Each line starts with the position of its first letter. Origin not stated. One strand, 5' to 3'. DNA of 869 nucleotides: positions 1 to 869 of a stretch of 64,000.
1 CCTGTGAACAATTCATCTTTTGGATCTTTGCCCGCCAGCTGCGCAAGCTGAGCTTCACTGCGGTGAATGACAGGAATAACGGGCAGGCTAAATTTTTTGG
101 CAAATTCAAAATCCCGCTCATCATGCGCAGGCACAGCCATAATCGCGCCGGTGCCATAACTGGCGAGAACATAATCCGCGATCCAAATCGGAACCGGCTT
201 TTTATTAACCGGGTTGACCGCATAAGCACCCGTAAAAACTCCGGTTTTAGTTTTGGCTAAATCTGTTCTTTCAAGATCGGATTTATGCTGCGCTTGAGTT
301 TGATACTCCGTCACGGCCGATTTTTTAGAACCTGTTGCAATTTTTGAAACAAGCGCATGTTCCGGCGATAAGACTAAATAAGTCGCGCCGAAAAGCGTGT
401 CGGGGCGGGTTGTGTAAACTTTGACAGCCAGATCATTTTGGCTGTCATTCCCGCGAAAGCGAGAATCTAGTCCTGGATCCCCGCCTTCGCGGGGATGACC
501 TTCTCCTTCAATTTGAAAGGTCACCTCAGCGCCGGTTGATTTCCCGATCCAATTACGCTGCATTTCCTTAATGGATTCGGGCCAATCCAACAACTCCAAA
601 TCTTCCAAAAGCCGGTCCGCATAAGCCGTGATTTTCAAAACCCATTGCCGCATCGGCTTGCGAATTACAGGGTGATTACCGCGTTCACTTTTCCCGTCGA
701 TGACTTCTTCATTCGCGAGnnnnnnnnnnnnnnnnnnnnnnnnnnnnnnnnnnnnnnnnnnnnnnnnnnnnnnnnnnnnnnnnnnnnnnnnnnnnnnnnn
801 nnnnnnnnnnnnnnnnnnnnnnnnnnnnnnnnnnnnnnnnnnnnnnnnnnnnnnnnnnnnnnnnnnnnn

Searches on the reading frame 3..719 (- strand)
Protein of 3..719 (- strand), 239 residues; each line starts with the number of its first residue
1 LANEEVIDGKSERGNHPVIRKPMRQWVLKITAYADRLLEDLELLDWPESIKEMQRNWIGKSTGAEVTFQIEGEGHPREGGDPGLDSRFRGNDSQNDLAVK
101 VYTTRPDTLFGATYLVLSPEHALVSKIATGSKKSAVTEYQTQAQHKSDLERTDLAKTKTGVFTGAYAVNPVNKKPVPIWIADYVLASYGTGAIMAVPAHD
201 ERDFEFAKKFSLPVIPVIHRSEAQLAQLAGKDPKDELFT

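Call 55: find_homologous_proteins(query=window:3-719:-, max_evalue=1e-40)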
Query window:3-719:- (239 aa): 4912 proteins with E <= 1e-40 among 8000 candidates; the best 120 are listed.
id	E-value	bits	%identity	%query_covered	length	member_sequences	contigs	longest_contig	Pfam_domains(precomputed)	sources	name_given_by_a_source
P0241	2.4e-94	333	52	82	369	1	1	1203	PF09334.18,PF13603.13,PF00133.29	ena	-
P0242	1.4e-93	331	69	94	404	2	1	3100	PF09334.18,PF13603.13,PF00133.29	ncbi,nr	ncbi:MAG TPA: leucine--tRNA ligase, partial [bacterium]|nr:leucine--tRNA ligase [bacterium]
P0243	6.3e-91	322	66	96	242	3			PF13603.13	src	-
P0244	9.5e-91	322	68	91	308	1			PF13603.13,PF00133.29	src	-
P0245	1.3e-89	318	66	96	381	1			PF09334.18,PF13603.13,PF00133.29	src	-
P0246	2.7e-89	317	71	92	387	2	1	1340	PF09334.18,PF13603.13,PF00133.29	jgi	jgi:leucyl-tRNA synthetase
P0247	3.9e-89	316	66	96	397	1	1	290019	PF09334.18,PF13603.13,PF00133.29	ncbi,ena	-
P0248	8.1e-89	315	66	92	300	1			PF13603.13,PF00133.29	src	-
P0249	9.9e-89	315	65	100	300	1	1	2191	PF13603.13,PF00133.29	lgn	-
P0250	1.0e-88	315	65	97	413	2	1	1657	PF09334.18,PF13603.13,PF00133.29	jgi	-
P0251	2.0e-88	314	67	91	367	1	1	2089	PF09334.18,PF13603.13,PF00133.29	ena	-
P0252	2.9e-88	313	67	91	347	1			PF09334.18,PF13603.13,PF00133.29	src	-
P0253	3.0e-88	313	66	96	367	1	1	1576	PF13603.13,PF00133.29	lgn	-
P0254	1.6e-87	311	67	91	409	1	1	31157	PF09334.18,PF13603.13,PF00133.29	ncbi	-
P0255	3.0e-87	310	68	91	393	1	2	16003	PF09334.18,PF13603.13,PF00133.29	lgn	-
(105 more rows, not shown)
